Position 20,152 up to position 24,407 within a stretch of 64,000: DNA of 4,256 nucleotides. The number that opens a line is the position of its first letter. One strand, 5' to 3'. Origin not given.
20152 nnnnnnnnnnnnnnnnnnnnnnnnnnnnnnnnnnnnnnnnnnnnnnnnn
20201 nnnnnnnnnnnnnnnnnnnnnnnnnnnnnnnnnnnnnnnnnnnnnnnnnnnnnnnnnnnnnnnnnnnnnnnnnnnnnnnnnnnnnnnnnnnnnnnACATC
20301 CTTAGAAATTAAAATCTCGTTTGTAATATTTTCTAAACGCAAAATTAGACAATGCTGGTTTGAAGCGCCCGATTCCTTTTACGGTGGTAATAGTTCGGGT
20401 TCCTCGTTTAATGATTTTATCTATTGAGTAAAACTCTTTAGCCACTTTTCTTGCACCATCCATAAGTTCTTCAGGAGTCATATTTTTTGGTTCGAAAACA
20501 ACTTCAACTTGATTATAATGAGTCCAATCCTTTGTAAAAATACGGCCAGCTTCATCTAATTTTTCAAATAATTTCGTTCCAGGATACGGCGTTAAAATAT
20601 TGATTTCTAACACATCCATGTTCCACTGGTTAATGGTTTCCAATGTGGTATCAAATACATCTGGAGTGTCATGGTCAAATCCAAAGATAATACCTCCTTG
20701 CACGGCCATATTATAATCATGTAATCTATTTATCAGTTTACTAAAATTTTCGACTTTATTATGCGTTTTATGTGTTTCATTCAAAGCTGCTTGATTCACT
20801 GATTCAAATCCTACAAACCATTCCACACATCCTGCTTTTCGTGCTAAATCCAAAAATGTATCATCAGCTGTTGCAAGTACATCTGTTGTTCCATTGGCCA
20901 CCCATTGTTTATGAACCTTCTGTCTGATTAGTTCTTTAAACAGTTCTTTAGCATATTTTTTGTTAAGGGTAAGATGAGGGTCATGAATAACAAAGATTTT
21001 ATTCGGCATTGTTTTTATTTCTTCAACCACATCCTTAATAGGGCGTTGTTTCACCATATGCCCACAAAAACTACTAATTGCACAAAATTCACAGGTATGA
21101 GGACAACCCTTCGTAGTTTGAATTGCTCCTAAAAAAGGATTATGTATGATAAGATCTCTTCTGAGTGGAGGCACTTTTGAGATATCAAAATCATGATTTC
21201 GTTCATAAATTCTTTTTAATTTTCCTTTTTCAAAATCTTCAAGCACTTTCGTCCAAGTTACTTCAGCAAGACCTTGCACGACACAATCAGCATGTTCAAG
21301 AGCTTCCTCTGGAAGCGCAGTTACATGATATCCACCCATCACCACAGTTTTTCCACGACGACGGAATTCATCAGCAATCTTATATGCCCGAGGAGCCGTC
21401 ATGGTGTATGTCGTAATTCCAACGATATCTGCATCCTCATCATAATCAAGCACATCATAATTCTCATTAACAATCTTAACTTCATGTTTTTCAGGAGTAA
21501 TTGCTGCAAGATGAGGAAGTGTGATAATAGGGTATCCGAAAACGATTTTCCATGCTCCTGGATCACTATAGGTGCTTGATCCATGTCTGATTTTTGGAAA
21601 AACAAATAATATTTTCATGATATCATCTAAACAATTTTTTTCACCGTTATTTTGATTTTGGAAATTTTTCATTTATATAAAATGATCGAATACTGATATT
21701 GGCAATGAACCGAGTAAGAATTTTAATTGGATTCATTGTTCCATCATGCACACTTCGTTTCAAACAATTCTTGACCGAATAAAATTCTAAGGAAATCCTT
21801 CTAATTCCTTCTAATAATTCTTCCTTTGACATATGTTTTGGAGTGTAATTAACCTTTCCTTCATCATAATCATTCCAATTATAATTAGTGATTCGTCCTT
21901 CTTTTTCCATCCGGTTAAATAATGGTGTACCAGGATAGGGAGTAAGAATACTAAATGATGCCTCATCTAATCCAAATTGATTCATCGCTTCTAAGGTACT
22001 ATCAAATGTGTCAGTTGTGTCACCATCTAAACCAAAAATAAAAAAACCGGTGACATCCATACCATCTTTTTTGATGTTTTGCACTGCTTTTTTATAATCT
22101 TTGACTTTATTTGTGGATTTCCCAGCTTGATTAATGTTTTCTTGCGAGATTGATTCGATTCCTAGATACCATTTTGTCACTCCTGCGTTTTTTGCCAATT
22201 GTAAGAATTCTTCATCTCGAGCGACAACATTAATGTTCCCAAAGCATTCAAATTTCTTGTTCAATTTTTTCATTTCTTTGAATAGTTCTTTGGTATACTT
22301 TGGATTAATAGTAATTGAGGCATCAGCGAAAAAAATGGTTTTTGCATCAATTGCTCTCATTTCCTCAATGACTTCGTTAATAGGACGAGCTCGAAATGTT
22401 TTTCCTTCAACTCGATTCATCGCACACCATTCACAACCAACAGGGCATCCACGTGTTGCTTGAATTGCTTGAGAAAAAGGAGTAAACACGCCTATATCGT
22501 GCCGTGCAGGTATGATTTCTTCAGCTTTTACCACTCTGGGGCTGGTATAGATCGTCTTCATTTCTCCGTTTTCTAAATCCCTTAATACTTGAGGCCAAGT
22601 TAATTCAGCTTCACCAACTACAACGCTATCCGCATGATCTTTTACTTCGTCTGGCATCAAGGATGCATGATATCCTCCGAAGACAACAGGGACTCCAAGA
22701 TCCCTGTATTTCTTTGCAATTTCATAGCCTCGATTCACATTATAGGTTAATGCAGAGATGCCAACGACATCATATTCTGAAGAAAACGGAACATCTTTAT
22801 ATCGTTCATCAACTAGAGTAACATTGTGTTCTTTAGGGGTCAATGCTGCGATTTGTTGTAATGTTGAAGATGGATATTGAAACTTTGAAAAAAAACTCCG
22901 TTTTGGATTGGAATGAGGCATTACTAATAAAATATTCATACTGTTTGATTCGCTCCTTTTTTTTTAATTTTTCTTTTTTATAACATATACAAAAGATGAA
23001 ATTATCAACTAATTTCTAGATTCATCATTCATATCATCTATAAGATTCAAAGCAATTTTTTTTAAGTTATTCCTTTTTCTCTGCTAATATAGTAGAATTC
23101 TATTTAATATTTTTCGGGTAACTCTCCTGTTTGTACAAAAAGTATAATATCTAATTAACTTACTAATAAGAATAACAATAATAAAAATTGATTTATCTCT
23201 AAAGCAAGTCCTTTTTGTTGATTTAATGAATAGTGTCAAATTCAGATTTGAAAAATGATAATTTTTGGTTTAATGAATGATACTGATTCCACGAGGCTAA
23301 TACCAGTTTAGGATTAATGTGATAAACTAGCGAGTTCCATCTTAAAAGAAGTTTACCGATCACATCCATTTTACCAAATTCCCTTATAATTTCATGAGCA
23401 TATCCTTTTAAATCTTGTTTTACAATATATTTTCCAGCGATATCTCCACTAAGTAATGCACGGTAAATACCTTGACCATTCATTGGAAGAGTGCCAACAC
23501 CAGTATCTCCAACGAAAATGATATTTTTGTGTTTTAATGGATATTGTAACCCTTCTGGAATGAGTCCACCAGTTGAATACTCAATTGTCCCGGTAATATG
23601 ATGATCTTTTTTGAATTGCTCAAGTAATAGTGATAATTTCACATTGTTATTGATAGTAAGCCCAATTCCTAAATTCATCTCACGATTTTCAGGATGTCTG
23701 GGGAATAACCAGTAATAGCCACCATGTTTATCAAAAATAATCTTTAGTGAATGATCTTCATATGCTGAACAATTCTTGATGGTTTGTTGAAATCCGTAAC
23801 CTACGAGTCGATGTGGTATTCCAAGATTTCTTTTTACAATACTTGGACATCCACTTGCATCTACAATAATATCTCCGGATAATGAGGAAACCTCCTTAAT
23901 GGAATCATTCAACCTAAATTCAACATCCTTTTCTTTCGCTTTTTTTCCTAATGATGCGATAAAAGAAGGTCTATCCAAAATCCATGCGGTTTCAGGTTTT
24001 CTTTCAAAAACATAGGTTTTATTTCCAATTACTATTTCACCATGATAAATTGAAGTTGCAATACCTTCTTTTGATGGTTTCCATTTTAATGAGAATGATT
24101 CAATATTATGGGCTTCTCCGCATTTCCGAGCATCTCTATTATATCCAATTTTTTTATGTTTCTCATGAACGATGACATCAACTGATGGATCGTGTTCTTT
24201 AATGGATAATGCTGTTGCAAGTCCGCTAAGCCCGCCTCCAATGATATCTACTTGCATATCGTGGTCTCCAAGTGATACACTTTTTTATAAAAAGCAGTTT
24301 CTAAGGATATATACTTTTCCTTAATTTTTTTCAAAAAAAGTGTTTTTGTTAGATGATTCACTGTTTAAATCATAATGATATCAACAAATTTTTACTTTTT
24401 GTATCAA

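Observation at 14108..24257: Compact bidirectional ~10 kb enzyme cluster: UbiA + SDR + NAS-like + 2 PaaK/F390-like ligases + MT + 2 class-B radical SAMs + GGR-like flavoprotein, with no pathway I can name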

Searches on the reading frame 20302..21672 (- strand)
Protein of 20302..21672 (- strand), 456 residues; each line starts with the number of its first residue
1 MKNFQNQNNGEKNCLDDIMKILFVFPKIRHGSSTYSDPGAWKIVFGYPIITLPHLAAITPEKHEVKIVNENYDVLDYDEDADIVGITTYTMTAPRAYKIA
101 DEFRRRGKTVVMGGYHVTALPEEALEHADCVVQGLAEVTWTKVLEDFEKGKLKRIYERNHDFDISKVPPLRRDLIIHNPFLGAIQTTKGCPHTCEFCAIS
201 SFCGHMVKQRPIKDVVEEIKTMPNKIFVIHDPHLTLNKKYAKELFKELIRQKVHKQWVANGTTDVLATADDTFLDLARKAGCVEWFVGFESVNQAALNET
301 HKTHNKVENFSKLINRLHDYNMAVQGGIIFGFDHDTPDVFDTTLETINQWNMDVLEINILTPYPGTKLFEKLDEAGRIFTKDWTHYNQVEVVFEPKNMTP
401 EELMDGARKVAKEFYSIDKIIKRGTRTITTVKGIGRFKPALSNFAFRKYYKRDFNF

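Call 3: search_protein_families(library=pfam, proteins=[window:20302-21672:-], max_evalue=0.01)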
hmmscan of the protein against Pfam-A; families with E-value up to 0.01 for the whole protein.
window:20302-21672:- (456 aa): 3 families
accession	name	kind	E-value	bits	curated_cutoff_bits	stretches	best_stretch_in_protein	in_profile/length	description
PF04055.27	Radical_SAM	-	2.4e-16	60.8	29.5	1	184-346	1-165/166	Radical SAM superfamily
PF02310.24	B12-binding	-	4e-12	46.5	32.1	1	63-140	29-117/121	B12 binding domain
PF13282.11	DUF4070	-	0.00012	22.6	22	1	366-432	1-66/144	Domain of unknown function (DUF4070)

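Call 4: search_protein_families(library=ncbifam, proteins=[window:20302-21672:-], max_evalue=0.01)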
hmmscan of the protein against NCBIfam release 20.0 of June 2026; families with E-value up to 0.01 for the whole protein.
window:20302-21672:- (456 aa): 30 families (the best 25 are shown)
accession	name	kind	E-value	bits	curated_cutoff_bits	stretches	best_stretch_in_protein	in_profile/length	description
TIGR02026.1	BchE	equivalog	3.4e-37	128.4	481.35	1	184-417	197-430/497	magnesium-protoporphyrin IX monomethyl ester anaerobic oxidative cyclase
TIGR03471.1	HpnJ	equivalog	6.4e-30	104.4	577.6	1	176-426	193-444/472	hopanoid biosynthesis associated radical SAM protein HpnJ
TIGR04367.1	HpnR_B12_rSAM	equivalog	1e-24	87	650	1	182-392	187-391/490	hopanoid C-3 methylase HpnR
TIGR04013.1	B12_SAM_MJ_1487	hypoth_equivalog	1.7e-24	86.4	251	1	55-224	16-194/382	TIGR04013 family B12-binding domain/radical SAM domain-containing protein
TIGR04072.2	rSAM_ladder_B12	equivalog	2.2e-20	72.7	360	1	95-370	85-370/443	lipid biosynthesis B12-binding/radical SAM protein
TIGR04479.1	bcpD_PhpK_rSAM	subfamily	1.2e-19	70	600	1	184-358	244-417/504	PhpK family radical SAM P-methyltransferase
TIGR04014.1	B12_SAM_MJ_0865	equivalog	1.7e-19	70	360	1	86-371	47-357/434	methyl-coenzyme M reductase glutamine C-methyltransferase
NF038361.1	rSAM_Sden_1168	equivalog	1.6e-18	66.6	575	1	184-380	285-481/560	Sden_1168 family B12-binding radical SAM P-methyltransferase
NF050148.1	rSAM_ApyD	equivalog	1.9e-16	59.6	750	1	184-450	202-467/645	RiPP biosynthesis radical SAM protein ApyD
TIGR01578.1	MiaB-like-B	hypoth_equivalog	1.2e-14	54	314.7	2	64-222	20-174/421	tRNA (N(6)-L-threonylcarbamoyladenosine(37)-C(2))-methylthiotransferase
NF033070.1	rSAM_AprD4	equivalog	1.3e-12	47.4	500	1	174-419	180-435/456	AprD4 family radical SAM diol-dehydratase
TIGR00089.1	TIGR00089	subfamily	8e-12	44.7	251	1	67-373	23-341/429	MiaB/RimO family radical SAM methylthiotransferase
TIGR04428.1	B12_rSAM_trp_MT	equivalog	2.6e-09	36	500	1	181-350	216-398/558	tryptophan 2-C-methyltransferase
TIGR04295.1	B12_rSAM_oligo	hypoth_equivalog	3e-09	36.1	400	1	184-371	203-383/422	TIGR04295 family B12-binding domain-containing radical SAM protein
TIGR01125.1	TIGR01125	equivalog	4.5e-09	35.9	356.95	1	65-367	21-333/432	30S ribosomal protein S12 methylthiotransferase RimO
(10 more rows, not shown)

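Call 30: list_cluster_members(proteins=[P0121, window:20302-21672:-, window:15266-16213:+])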
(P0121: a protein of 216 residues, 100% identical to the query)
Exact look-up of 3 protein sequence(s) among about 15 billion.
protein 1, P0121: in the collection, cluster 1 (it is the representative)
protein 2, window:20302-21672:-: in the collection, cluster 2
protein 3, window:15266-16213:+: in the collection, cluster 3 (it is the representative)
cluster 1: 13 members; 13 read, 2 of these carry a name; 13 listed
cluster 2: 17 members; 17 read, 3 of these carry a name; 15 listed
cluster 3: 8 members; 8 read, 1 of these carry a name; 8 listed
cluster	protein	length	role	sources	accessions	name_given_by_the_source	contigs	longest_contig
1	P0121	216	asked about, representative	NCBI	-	-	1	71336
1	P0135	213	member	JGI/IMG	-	hypothetical protein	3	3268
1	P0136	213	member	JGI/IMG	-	hypothetical protein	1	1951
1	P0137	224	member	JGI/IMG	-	-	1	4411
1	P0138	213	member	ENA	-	-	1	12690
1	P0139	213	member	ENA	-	-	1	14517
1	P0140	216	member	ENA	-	-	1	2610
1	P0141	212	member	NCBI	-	-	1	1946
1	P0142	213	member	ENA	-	-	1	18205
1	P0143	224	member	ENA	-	-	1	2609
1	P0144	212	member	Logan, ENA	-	-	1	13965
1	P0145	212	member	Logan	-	-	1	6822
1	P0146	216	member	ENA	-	-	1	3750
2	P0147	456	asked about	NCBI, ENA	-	-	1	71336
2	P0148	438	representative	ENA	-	-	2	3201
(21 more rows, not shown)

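Call 34: search_solved_structures(query=window:20302-21618:-, max_evalue=0.01)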
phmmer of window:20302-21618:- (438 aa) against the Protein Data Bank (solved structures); distinct sequences matched with E-value up to 0.01: 5.
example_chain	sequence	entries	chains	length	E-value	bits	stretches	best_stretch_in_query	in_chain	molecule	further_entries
9ccb_A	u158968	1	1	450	2.9e-11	46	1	166-354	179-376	Radical SAM core domain-containing protein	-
6wte_A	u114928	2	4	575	4.1e-05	25.7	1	162-327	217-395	B12-binding domain-containing protein | Tryptophan-C2-methyltransferase containing B12-binding domain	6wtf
6fd2_B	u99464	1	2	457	5e-05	25.4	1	145-360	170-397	Putative apramycin biosynthetic oxidoreductase 4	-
2qgq_A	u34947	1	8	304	0.0053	18.8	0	166-351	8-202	Protein TM_1862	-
4jc0_A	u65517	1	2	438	0.0067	18.4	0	164-350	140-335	Ribosomal protein S12 methylthiotransferase RimO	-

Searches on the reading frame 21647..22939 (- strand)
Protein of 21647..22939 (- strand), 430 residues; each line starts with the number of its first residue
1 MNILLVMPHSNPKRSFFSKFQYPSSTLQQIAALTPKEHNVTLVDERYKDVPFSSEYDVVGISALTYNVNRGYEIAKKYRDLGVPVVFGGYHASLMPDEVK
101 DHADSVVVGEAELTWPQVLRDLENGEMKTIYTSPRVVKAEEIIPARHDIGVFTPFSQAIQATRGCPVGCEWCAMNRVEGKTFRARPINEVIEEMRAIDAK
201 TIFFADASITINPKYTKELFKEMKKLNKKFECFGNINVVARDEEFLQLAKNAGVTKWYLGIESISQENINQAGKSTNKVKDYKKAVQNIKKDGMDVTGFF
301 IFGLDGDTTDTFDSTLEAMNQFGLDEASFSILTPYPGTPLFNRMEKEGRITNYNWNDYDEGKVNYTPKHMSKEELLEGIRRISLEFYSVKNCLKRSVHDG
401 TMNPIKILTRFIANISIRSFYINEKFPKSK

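Call 3: search_protein_families(library=pfam, proteins=[window:21647-22939:-], max_evalue=0.01)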
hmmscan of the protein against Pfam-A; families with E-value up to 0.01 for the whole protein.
window:21647-22939:- (430 aa): 4 families
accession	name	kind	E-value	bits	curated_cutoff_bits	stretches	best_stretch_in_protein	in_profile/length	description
PF04055.27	Radical_SAM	-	9.7e-25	88.1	29.5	1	160-317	2-164/166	Radical SAM superfamily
PF02310.24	B12-binding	-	2.3e-11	44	32.1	1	55-118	51-120/121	B12 binding domain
PF13282.11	DUF4070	-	5.1e-08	33.5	22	1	338-397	1-59/144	Domain of unknown function (DUF4070)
PF19864.5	Radical_SAM_N2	-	0.00033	20.6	29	1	71-128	74-131/151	Radical SAM proteins, N-terminal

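Call 4: search_protein_families(library=ncbifam, proteins=[window:21647-22939:-], max_evalue=0.01)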
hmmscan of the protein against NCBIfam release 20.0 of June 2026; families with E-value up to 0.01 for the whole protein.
window:21647-22939:- (430 aa): 33 families (the best 25 are shown)
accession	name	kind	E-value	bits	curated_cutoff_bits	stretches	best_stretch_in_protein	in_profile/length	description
TIGR02026.1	BchE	equivalog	2.9e-32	112.2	481.35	1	159-396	197-437/497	magnesium-protoporphyrin IX monomethyl ester anaerobic oxidative cyclase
TIGR03471.1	HpnJ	equivalog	6.7e-31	107.7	577.6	1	145-399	186-445/472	hopanoid biosynthesis associated radical SAM protein HpnJ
TIGR04072.2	rSAM_ladder_B12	equivalog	7.9e-31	107.1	360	1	73-353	88-381/443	lipid biosynthesis B12-binding/radical SAM protein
TIGR04013.1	B12_SAM_MJ_1487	hypoth_equivalog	1.3e-27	96.6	251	1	31-344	17-357/382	TIGR04013 family B12-binding domain/radical SAM domain-containing protein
NF038361.1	rSAM_Sden_1168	equivalog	6e-24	84.5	575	2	159-353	285-482/560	Sden_1168 family B12-binding radical SAM P-methyltransferase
TIGR04014.1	B12_SAM_MJ_0865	equivalog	9.4e-24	84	360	1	72-344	58-358/434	methyl-coenzyme M reductase glutamine C-methyltransferase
TIGR04479.1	bcpD_PhpK_rSAM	subfamily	2e-22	79.2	600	1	159-356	244-444/504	PhpK family radical SAM P-methyltransferase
TIGR04367.1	HpnR_B12_rSAM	equivalog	2.4e-22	79.1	650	1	55-355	60-384/490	hopanoid C-3 methylase HpnR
NF033070.1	rSAM_AprD4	equivalog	6.4e-17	61.6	500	1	158-352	198-398/456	AprD4 family radical SAM diol-dehydratase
NF050148.1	rSAM_ApyD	equivalog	1.2e-16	60.3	750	2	159-368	202-424/645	RiPP biosynthesis radical SAM protein ApyD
NF033712.0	B12_rSAM_KedN5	subfamily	2.3e-13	49.3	700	2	149-313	188-361/624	KedN5 family methylcobalamin-dependent radical SAM C-methyltransferase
NF045585.1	rSAM_slr0320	equivalog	7.3e-13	47.9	775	1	157-295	236-380/511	photosystem II high light acclimation radical SAM protein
TIGR04295.1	B12_rSAM_oligo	hypoth_equivalog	5.4e-11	41.8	400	1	158-344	202-384/422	TIGR04295 family B12-binding domain-containing radical SAM protein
TIGR04385.1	B12_rSAM_cofa1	equivalog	6.8e-10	38.7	450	1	158-320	197-362/438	B12 lower ligand biosynthesis radical SAM protein BzaD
NF040542.1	rSAM_RCCLKC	equivalog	1.8e-08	34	450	1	19-129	10-126/423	arsinothricin biosynthesis radical SAM protein ArsL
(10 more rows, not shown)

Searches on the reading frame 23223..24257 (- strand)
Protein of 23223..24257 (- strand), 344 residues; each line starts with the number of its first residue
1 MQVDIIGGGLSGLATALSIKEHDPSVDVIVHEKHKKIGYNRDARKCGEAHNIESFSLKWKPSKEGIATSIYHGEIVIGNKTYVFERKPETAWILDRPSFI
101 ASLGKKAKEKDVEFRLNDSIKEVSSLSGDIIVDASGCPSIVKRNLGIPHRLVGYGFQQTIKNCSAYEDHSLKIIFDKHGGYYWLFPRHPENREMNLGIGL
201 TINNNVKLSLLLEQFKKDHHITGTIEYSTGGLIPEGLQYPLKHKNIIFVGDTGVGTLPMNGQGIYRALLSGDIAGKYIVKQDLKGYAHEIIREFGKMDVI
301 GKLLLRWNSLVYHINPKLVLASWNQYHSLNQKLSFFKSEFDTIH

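Call 3: search_protein_families(library=pfam, proteins=[window:23223-24257:-], max_evalue=0.01)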
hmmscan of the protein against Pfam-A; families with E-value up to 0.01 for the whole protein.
window:23223-24257:- (344 aa): 5 families
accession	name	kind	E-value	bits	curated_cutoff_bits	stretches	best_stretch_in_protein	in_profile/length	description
PF22578.2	GGR_cat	-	2.7e-05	24.4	27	1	156-220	6-72/88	Geranylgeranyl reductase catalytic domain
PF01266.30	DAO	-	9.8e-05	22.5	27.9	1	5-41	4-38/353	FAD dependent oxidoreductase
PF13450.12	NAD_binding_8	-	0.00015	22.4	21.9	1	5-39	1-33/68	NAD(P)-binding Rossmann-like domain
PF00070.33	Pyr_redox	-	0.00027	21.8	22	0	77-124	21-67/82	Pyridine nucleotide-disulphide oxidoreductase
PF07992.20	Pyr_redox_2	-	0.0044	16.9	26.1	0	78-128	165-214/291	Pyridine nucleotide-disulphide oxidoreductase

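Call 4: search_protein_families(library=ncbifam, proteins=[window:23223-24257:-], max_evalue=0.01)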
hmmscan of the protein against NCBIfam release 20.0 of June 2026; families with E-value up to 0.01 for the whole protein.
window:23223-24257:- (344 aa): 24 families
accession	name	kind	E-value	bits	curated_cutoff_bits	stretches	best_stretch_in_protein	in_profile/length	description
TIGR02032.1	GG-red-SF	subfamily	9.4e-31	107.6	158.8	1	5-278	5-297/297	geranylgeranyl reductase family protein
NF041080.1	DGGGPL_reductase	equivalog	1.4e-16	60.4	580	2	122-280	140-313/447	digeranylgeranylglycerophospholipid reductase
TIGR02023.1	BchP-ChlP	subfamily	6.1e-11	41.9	343.3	1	109-285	123-305/388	geranylgeranyl diphosphate reductase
NF041160.1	DGGPL_Thplmales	equivalog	3.1e-07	29.7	780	1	178-297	206-330/396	digeranylgeranylglycerophospholipid reductase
TIGR00562.1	proto_IX_ox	equivalog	5e-06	25.4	97.85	1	2-40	4-42/470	protoporphyrinogen oxidase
NF005313.0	PRK06847.1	subfamily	2.2e-05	23.6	372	1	2-33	6-37/375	hypothetical protein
NF006461.0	PRK08850.1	equivalog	2.4e-05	23.2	633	0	121-184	150-215/405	FAD-dependent 2-octaprenylphenol hydroxylase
NF038171.1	maturase_LodB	equivalog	6.9e-05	22.1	400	0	3-33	2-31/361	lysine-epsilon-oxidase maturase LodB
NF008726.1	PRK11728.1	equivalog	8.9e-05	21.5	299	1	2-50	2-50/389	L-2-hydroxyglutarate oxidase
TIGR01988.1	Ubi-OHases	subfamily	0.0001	21.3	224.65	0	5-36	4-36/387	ubiquinone biosynthesis hydroxylase, UbiH/UbiF/VisC/COQ6 family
TIGR03329.1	Phn_aa_oxid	hypoth_equivalog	0.00013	20.9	632.8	1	2-34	26-58/460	putative aminophosphonate oxidoreductase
NF005599.0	PRK07333.1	equivalog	0.00017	20.3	549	1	3-45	15-57/414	ubiquinone biosynthesis hydroxylase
NF006101.0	PRK08255.1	equivalog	0.00017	19.8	1078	1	1-142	1-144/768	bifunctional salicylyl-CoA 5-hydroxylase/oxidoreductase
NF004356.0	PRK05732.1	equivalog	0.00023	20.1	384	0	95-171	131-201/395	2-octaprenyl-6-methoxyphenyl hydroxylase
NF049967.1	QhpG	equivalog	0.00032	19.7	240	0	5-34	3-32/423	flavin-dependent monooxygenase QhpG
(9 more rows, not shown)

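Call 35: search_solved_structures(query=window:23223-24257:-, max_evalue=0.01)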
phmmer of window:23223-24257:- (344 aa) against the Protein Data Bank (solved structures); distinct sequences matched with E-value up to 0.01: 7.
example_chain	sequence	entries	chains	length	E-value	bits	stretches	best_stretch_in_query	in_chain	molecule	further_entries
4opt_A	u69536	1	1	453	7e-07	32.2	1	157-279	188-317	Conserved Archaeal protein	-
4opl_A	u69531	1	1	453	7e-07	32.1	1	157-279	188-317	Conserved Archaeal protein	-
3oz2_A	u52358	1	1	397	3.2e-06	30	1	179-296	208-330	Digeranylgeranylglycerophospholipid reductase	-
4opu_A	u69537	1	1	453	3.5e-06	29.8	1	157-279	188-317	Conserved Archaeal protein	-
4opg_A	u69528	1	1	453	3.8e-06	29.7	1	157-279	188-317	Conserved Archaeal protein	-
3atq_A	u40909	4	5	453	3.8e-06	29.7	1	157-279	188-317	Conserved Archaeal protein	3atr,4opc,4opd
4opi_A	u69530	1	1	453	2.6e-05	27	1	157-279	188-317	Conserved Archaeal protein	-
